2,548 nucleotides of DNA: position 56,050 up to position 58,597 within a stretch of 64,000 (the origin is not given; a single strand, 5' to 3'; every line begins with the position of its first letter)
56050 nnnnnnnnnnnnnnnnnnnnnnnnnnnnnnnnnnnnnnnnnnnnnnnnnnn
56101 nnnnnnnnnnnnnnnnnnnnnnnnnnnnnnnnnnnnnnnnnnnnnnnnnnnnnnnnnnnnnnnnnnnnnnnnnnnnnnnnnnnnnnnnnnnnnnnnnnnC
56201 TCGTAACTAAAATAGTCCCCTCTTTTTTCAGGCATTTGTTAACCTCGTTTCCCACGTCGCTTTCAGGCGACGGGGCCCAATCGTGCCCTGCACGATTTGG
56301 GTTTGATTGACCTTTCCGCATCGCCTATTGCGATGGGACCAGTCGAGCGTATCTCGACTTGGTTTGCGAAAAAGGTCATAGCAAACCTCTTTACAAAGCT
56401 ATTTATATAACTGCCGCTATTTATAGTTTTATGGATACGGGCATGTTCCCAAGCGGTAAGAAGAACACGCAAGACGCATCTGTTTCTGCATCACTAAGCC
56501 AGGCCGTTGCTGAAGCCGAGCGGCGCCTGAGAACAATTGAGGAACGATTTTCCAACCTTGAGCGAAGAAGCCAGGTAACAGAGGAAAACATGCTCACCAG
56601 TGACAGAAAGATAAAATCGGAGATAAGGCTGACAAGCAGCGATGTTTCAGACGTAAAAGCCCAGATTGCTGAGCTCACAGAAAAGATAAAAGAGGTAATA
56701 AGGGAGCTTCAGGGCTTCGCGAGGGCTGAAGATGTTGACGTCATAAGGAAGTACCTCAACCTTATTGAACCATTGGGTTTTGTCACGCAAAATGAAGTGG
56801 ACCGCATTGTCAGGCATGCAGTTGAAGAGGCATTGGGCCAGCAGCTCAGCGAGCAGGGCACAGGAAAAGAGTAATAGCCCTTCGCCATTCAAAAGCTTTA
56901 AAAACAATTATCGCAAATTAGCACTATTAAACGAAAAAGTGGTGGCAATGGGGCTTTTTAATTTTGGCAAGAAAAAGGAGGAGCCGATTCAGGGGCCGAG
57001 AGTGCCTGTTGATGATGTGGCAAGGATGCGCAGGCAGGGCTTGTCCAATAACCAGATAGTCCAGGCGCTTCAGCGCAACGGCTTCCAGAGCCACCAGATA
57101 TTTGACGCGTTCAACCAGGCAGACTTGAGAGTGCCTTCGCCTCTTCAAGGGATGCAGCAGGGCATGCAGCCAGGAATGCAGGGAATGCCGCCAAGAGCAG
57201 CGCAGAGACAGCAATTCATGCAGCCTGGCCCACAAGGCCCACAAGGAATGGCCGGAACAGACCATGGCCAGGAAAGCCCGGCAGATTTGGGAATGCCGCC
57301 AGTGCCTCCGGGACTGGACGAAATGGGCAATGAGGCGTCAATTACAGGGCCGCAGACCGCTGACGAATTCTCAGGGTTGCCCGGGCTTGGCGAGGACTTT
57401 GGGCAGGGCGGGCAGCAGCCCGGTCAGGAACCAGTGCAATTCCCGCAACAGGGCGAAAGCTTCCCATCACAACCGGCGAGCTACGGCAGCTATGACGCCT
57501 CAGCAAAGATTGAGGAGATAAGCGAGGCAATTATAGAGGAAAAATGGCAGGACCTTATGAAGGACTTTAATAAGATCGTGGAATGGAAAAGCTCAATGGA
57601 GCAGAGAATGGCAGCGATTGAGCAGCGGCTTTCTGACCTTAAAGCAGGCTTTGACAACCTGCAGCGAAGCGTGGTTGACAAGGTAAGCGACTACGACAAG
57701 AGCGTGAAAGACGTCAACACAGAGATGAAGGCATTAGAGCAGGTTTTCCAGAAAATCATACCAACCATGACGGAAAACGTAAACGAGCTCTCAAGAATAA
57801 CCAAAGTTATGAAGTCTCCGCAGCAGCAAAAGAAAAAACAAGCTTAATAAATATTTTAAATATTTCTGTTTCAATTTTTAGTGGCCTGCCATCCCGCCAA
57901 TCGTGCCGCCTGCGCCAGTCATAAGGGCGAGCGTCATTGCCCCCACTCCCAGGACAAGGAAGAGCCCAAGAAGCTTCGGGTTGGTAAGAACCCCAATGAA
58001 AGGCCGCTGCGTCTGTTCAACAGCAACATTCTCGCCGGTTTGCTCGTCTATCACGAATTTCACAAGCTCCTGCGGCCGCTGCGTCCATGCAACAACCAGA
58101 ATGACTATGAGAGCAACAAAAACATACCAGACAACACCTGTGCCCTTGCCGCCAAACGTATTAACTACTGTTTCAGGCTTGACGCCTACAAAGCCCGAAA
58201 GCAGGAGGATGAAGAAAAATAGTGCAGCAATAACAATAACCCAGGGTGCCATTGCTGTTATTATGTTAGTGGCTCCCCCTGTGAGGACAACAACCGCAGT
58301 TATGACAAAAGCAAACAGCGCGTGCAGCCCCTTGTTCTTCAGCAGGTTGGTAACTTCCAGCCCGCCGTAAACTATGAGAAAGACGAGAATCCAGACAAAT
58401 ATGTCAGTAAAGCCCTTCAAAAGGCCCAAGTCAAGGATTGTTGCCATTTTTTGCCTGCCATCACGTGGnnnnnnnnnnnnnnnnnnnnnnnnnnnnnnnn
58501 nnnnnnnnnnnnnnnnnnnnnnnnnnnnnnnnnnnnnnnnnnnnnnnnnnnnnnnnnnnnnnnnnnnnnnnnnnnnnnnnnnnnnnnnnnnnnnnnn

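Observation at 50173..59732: Type-IV-pilus/archaellum-like secretion locus with an intein-interrupted ATPase, coiled-coil proteins and three tandem paralogous membrane proteins, but no recognizable pilin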

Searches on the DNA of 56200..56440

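Call 91: search_rna_families(source=window, start=56200, end=56440, threshold=evalue, max_evalue=1)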
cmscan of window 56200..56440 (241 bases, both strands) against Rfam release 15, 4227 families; matches with E-value up to 1: 0.
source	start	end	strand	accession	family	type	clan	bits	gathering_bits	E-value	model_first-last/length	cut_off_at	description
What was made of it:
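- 56236..56395 (-): GC-rich, strongly structured insert of about 140 nt between that promoter block and the ATPase start. It occurs only in the window and its closest relative. Its function is unexplained. No Rfam hit (call 91).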

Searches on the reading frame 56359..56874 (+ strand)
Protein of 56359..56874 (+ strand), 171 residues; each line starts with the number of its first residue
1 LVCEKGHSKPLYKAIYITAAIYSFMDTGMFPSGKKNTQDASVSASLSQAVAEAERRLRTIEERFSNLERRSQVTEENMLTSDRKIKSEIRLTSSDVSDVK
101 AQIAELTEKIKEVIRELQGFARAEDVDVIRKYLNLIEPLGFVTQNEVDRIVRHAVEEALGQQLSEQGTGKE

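Call 4: search_protein_families(library=pfam, proteins=[window:56359-56874:+], max_evalue=0.1)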
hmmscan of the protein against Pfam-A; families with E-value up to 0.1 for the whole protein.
window:56359-56874:+ (171 aa): 13 families
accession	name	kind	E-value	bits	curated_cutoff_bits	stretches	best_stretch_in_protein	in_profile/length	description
PF04513.17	Baculo_PEP_C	-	0.0011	19.5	38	1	37-127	27-125/140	Baculovirus polyhedron envelope protein, PEP, C terminus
PF17749.6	MIP-T3_C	-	0.0038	17.7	25.8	1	46-118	62-134/154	Microtubule-binding protein MIP-T3 C-terminal region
PF25569.1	TPR_ZFYVE26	-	0.0067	17.1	27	1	117-160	10-52/123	ZFYVE26-like, TPR repeats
PF03194.20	LUC7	-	0.0082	16.4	33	1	40-139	83-161/246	LUC7 N_terminus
PF25764.1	KIF21A_4th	-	0.015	15.4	33.1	1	44-112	93-160/183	KIF21A-like domain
PF15619.11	Lebercilin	-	0.018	15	34.3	1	45-117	121-193/193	Ciliary protein causing Leber congenital amaurosis disease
PF14992.11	TMCO5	-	0.028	14.2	32.2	1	40-113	47-121/280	TMCO5 family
PF11083.13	Relaxase_C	-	0.039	14.6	30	1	40-118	25-103/125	C-terminal helical hairpin domain from relaxase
PF00312.27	Ribosomal_S15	-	0.055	14.1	31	0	86-133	5-50/81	Ribosomal protein S15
PF02185.22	HR1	-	0.071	13.5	33.1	0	35-73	24-65/67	Hr1 repeat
PF16326.10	ABC_tran_CTD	-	0.072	13.8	32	0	54-108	7-62/69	ABC transporter C-terminal domain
PF10805.13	DUF2730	-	0.085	13.4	24.9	0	44-103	36-93/102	Protein of unknown function (DUF2730)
PF05505.17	Ebola_NP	-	0.087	11.6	25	0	46-125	325-406/753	Ebola nucleoprotein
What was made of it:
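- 56431..56874 (+): C: 147-aa cytoplasmic coiled-coil protein with a basic GLF-x-KKK-type N-terminus and a conserved C-terminal motif (consensus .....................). Only coiled-coil noise hits in Pfam (call 4).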

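Call 5: search_protein_families(library=ncbifam, proteins=[window:56359-56874:+], max_evalue=0.1)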
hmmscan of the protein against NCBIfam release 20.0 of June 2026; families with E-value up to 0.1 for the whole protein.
window:56359-56874:+ (171 aa): 14 families
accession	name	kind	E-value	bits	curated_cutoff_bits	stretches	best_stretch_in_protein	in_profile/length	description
TIGR02978.1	phageshock_pspC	equivalog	0.00018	21.3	104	1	16-90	45-119/121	envelope stress response membrane protein PspC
TIGR02169.1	SMC_prok_A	equivalog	0.0013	16.5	729.4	1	40-139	702-804/1165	chromosome segregation protein SMC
NF047515.1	SpiroCoCo_C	equivalog_domain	0.004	16.4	125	1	46-120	126-199/313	SpiroCoCo family coiled-coil protein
NF047363.1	Zn_ribbon_CdsZ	equivalog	0.0041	16.6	275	1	45-136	92-183/251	zinc ribbon domain regulatory protein CdsZ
NF038218.1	IcmG_DotF_IVB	equivalog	0.0048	16.6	200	1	18-118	61-169/266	type IVB secretion system protein IcmG/DotF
NF045487.1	ASRP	equivalog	0.005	15.5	300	1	45-131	366-453/593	archaea-specific SMC-related protein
NF052320.1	Cbp1_fam_LP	subfamily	0.01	15.4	90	1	38-115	42-116/286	Cbp1 family collagen-binding glycoprotein adhesin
NF052612.1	sll0565_fam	equivalog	0.014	15.7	50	1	46-117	3-71/106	sll0565 family protein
NF033218.1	anchor_AmaP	equivalog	0.019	14.7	55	1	81-120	118-157/166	alkaline shock response membrane anchor protein AmaP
NF040877.1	SE1832_fam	equivalog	0.02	14.8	45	0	45-68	25-48/51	SE1832 family protein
TIGR04527.1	mycoplas_twoTM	subfamily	0.021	14.5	125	1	52-136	111-186/248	MG_279/MG_280 family protein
NF041177.1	Cyp119_Thmprot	equivalog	0.031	13.1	680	1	73-132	63-120/368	cytochrome P450 Cyp119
NF049871.2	cytotoxin_MakA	exception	0.053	12.5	320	1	33-121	101-192/354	alpha-pore-forming cytotoxin MakA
NF033930.1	pneumo_PspA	exception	0.067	11.9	850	1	48-136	164-248/659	pneumococcal surface protein A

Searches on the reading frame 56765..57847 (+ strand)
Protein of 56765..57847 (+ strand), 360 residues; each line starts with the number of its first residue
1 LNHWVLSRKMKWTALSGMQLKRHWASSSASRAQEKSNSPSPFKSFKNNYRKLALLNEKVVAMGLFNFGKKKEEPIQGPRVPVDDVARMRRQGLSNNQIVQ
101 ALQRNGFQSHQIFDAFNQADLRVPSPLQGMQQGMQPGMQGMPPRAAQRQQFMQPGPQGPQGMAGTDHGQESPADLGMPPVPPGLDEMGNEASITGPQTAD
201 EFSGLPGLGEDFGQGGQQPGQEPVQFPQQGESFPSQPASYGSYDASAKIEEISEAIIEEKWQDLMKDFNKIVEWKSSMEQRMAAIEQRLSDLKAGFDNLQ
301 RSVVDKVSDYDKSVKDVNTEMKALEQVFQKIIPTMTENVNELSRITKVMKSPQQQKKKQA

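Call 4: search_protein_families(library=pfam, proteins=[window:56765-57847:+], max_evalue=0.1)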
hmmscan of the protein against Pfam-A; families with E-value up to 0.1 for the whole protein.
window:56765-57847:+ (360 aa): 10 families
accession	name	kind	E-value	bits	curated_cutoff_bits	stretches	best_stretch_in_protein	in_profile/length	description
PF06009.19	Laminin_II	-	0.0021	18.5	33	1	275-335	12-75/138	Laminin Domain II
PF11932.13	DUF3450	-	0.005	16.6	32.6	1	254-356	26-123/241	Protein of unknown function (DUF3450)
PF06103.16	DUF948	-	0.0073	16.9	37.2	1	277-343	23-88/89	Bacterial protein of unknown function (DUF948)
PF17107.11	SesA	-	0.012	16.2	26.3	1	262-354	22-102/122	N-terminal domain on NACHT_NTPase and P-loop NTPases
PF23991.1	DUF7310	-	0.014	16.3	40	1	275-315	32-71/83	Coiled-coil region of unknown function (DUF7310)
PF01519.22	DUF16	-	0.015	16.2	40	1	266-347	23-97/104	Protein of unknown function DUF16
PF04255.20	DUF433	-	0.018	15.3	23.6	1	75-101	14-40/56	Protein of unknown function (DUF433)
PF10392.15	COG5_N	-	0.021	15.5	31.2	0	254-316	50-108/132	Conserved oligomeric Golgi complex subunit 5, N-terminal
PF04513.17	Baculo_PEP_C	-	0.049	14.1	38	1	273-346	31-102/140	Baculovirus polyhedron envelope protein, PEP, C terminus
PF01601.21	CoV_S2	-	0.051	12.6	40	1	283-351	188-256/521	Coronavirus spike glycoprotein S2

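Call 5: search_protein_families(library=ncbifam, proteins=[window:56765-57847:+], max_evalue=0.1)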
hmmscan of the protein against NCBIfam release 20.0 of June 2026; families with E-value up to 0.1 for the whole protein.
window:56765-57847:+ (360 aa): 6 families
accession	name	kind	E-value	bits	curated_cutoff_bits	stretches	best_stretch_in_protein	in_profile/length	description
NF041034.1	Rad50_Sulf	equivalog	0.0014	16.6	1000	1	257-358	522-619/872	DNA double-strand break repair ATPase Rad50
NF038218.1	IcmG_DotF_IVB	equivalog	0.0016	18.2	200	1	275-356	112-196/266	type IVB secretion system protein IcmG/DotF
NF010757.0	PRK14160.1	equivalog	0.0087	15.4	184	1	246-321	42-117/211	nucleotide exchange factor GrpE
NF045487.1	ASRP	equivalog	0.046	12.3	300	1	247-341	390-482/593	archaea-specific SMC-related protein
NF047596.1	LIMLP_15305_fam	equivalog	0.047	13.6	210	1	266-330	111-175/175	LIMLP_15305 family protein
NF043058.1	T4SS_LegC2C7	subfamily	0.069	12.1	350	1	260-357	140-237/348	LegC2/C7 family Dot/Icm T4SS effector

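Call 73: search_protein_families(library=pfam, alignment_id=A5, max_evalue=0.05)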
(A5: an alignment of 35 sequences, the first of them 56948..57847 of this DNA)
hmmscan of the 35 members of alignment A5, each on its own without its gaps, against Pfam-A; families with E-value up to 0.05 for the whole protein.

A. member 1, window:56948-57847:+ (299 aa): 10 families
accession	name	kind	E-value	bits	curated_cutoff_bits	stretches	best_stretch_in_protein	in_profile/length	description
PF23991.1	DUF7310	-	0.00029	21.7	40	1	212-254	30-71/83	Coiled-coil region of unknown function (DUF7310)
PF06009.19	Laminin_II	-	0.0016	18.9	33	1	214-274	12-75/138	Laminin Domain II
PF06103.16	DUF948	-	0.0064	17.1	37.2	1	216-282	23-88/89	Bacterial protein of unknown function (DUF948)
PF11932.13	DUF3450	-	0.0064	16.3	32.6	1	192-295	25-123/241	Protein of unknown function (DUF3450)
PF17107.11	SesA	-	0.01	16.4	26.3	1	201-293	22-102/122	N-terminal domain on NACHT_NTPase and P-loop NTPases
PF10392.15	COG5_N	-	0.013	16.1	31.2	0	193-252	50-105/132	Conserved oligomeric Golgi complex subunit 5, N-terminal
PF04255.20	DUF433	-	0.014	15.7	23.6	1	14-40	14-40/56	Protein of unknown function (DUF433)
PF01519.22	DUF16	-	0.032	15.2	40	1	205-286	23-97/104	Protein of unknown function DUF16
PF04513.17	Baculo_PEP_C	-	0.035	14.6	38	0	212-285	31-102/140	Baculovirus polyhedron envelope protein, PEP, C terminus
PF01601.21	CoV_S2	-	0.036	13.1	40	0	222-290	188-256/521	Coronavirus spike glycoprotein S2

B. families by the number of members that match (of 35 scanned): 105 families (the first 25 are shown)
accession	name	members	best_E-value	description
PF24625.1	DUF7626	17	4.4e-06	Domain of unknown function (DUF7626)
PF18579.7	Raf1_HTH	13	0.0046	Rubisco accumulation factor 1 helix turn helix domain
PF04513.17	Baculo_PEP_C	11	0.00032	Baculovirus polyhedron envelope protein, PEP, C terminus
PF10046.14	BLOC1_2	11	0.00099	Biogenesis of lysosome-related organelles complex-1 subunit 2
PF06009.19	Laminin_II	11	0.0016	Laminin Domain II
PF24899.1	UBA_DHX29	10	0.013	ATP-dependent RNA helicase DHX29, UBA domain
PF01519.22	DUF16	9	0.0044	Protein of unknown function DUF16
PF06419.17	COG6_N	8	0.0016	Conserved oligomeric complex COG6, N-terminal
PF09288.16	UBA_3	7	0.00014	Fungal ubiquitin-associated domain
PF10392.15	COG5_N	6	0.00035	Conserved oligomeric Golgi complex subunit 5, N-terminal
PF06160.17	EzrA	6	0.0042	Septation ring formation regulator, EzrA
PF11932.13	DUF3450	6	0.0064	Protein of unknown function (DUF3450)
PF06103.16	DUF948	5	0.0029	Bacterial protein of unknown function (DUF948)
PF23991.1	DUF7310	4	0.00029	Coiled-coil region of unknown function (DUF7310)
PF14932.11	HAUS-augmin3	4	0.001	HAUS augmin-like complex subunit 3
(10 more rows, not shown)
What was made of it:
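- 56948..57847 (+): D: 299-aa cytoplasmic protein. It has an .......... N-terminus, a UBA-like three-helix domain, a Q/P/G-rich linker and a C-terminal coiled coil. N-terminal domain hits: DUF7626 in 17 of 35 members, plus UBA_3, UBA_DHX29 and Raf1_HTH (call 73).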

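Call 74: search_solved_structures(query=A5, max_evalue=1, show_alignments=2)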
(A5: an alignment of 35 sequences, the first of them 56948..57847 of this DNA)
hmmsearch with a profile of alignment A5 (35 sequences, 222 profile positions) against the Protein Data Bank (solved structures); distinct sequences matched with E-value up to 1: 18.
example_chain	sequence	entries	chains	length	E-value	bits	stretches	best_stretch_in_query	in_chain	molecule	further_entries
9cuy_c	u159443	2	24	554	4.8e-06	29.9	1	120-210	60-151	Short tail fiber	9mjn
8b8d_A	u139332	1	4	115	5.3e-05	26.5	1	130-208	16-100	Phosphoprotein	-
8gmh_C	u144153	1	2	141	0.017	18.2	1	134-178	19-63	LapA4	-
6uui_X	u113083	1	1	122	0.054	16.6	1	121-198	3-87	Keratin, type I cytoskeletal 10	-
4zry_A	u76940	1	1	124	0.1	15.7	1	121-198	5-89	Keratin, type I cytoskeletal 10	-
8whk_B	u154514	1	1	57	0.17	15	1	142-193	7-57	Pleckstrin homology-like domain family B member 2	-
7wxz_A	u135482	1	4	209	0.19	14.8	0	143-202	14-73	Spike protein S2'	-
8qox_B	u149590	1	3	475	0.26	14.4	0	103-195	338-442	Conserved membrane protein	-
5x9x_B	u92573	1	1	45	0.28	14.3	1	148-185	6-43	Metabotropic GABA-B receptor subtype 2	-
1aq5_A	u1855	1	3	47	0.32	14.1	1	135-171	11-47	CARTILAGE MATRIX PROTEIN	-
7mgm_C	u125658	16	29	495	0.37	13.9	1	101-159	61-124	Nuclear distribution protein PAC1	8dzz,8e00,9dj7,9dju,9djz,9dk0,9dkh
9mfy_B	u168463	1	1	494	0.43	13.7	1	101-159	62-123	Nuclear distribution protein PAC1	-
4yuu_q1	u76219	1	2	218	0.43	13.7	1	92-178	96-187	Extrinsic protein in photosystem II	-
3ci9_A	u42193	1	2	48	0.49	13.5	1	152-188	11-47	Heat shock factor-binding protein 1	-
6kkn_A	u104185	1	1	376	0.68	13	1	14-84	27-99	All5250 protein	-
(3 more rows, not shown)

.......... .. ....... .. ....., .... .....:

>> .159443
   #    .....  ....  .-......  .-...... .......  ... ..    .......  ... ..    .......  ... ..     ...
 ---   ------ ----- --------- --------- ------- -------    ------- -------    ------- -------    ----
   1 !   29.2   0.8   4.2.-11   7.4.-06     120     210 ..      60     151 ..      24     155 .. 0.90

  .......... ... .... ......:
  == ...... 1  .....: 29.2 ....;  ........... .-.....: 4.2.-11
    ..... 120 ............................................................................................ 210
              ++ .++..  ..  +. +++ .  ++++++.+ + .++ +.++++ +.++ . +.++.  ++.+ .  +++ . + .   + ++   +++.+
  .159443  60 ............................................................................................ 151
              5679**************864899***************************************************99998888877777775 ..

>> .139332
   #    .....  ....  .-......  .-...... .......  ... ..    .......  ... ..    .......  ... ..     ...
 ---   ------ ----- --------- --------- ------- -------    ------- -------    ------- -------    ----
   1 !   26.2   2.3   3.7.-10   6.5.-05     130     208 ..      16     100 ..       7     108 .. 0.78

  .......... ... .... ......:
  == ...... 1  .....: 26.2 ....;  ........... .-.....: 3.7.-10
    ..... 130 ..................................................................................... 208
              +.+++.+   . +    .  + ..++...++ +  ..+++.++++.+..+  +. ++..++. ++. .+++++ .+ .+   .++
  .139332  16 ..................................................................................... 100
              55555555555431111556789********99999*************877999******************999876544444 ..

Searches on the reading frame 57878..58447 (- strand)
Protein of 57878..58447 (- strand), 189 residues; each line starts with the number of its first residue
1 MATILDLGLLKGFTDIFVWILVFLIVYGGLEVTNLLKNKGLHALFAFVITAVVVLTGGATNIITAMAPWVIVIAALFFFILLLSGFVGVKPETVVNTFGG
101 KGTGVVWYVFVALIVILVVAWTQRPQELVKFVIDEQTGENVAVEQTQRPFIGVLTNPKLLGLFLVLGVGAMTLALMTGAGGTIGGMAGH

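Call 4: search_protein_families(library=pfam, proteins=[window:57878-58447:-], max_evalue=0.1)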
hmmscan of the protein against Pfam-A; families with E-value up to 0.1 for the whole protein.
window:57878-58447:- (189 aa): 0 families

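Call 5: search_protein_families(library=ncbifam, proteins=[window:57878-58447:-], max_evalue=0.1)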
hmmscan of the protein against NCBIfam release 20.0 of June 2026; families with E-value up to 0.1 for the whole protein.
window:57878-58447:- (189 aa): 0 families

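Call 31: search_protein_families(library=pfam, proteins=[window:57878-58447:-], max_evalue=10)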
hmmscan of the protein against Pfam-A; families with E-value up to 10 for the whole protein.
window:57878-58447:- (189 aa): 2 families
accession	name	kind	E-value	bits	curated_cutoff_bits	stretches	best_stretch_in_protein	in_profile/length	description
PF17280.7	DUF5345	-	6.6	7.4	27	1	42-76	39-73/77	Family of unknown function (DUF5345)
PF11027.13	DUF2615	-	6.6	7.3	23.4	0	58-79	50-71/104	Protein of unknown function (DUF2615)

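Call 98: search_protein_families(library=pfam, alignment_id=A7, max_evalue=0.05)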
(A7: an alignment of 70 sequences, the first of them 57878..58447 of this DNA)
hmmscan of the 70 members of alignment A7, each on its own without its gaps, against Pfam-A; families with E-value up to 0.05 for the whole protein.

A. member 1, window:57878-58447:- (189 aa): 0 families

B. families by the number of members that match (of 70 scanned): 14 families
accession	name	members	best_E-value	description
PF01757.29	Acyl_transf_3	6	0.00053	Acyltransferase domain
PF09843.14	DUF2070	4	0.0021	Predicted membrane protein (DUF2070)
PF08170.17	POPLD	1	0.013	POPLD (NUC188) domain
PF05552.17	MS_channel_1st_1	1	0.015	Mechanosensitive ion channel, conserved TM helix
PF02300.22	Fumarate_red_C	1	0.015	Fumarate reductase subunit C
PF04109.21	ATG9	1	0.016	Autophagy protein ATG9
PF19529.4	DUF6057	1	0.017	Family of unknown function (DUF6057)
PF13273.12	DUF4064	1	0.019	Protein of unknown function (DUF4064)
PF14296.11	O-ag_pol_Wzy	1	0.02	O-antigen polysaccharide polymerase Wzy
PF11862.13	DUF3382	1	0.022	Domain of unknown function (DUF3382)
PF05961.16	Chordopox_A13L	1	0.022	Chordopoxvirus A13L protein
PF13612.12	DDE_Tnp_1_3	1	0.032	Transposase DDE domain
PF13803.12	DUF4184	1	0.037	Domain of unknown function (DUF4184)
PF02699.20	YajC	1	0.044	Preprotein translocase subunit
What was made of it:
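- Closest known: Archaeal adhesive type IV pili. Different: None of these matched any Pfam or NCBIfam family (calls 4, 5, 98).
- None of 70 E-type, F-type and distant members hit either pilin family (call 98).
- Tried and rejected: I rejected it because none of 70 E-type, F-type and distant members hit either family (call 98).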
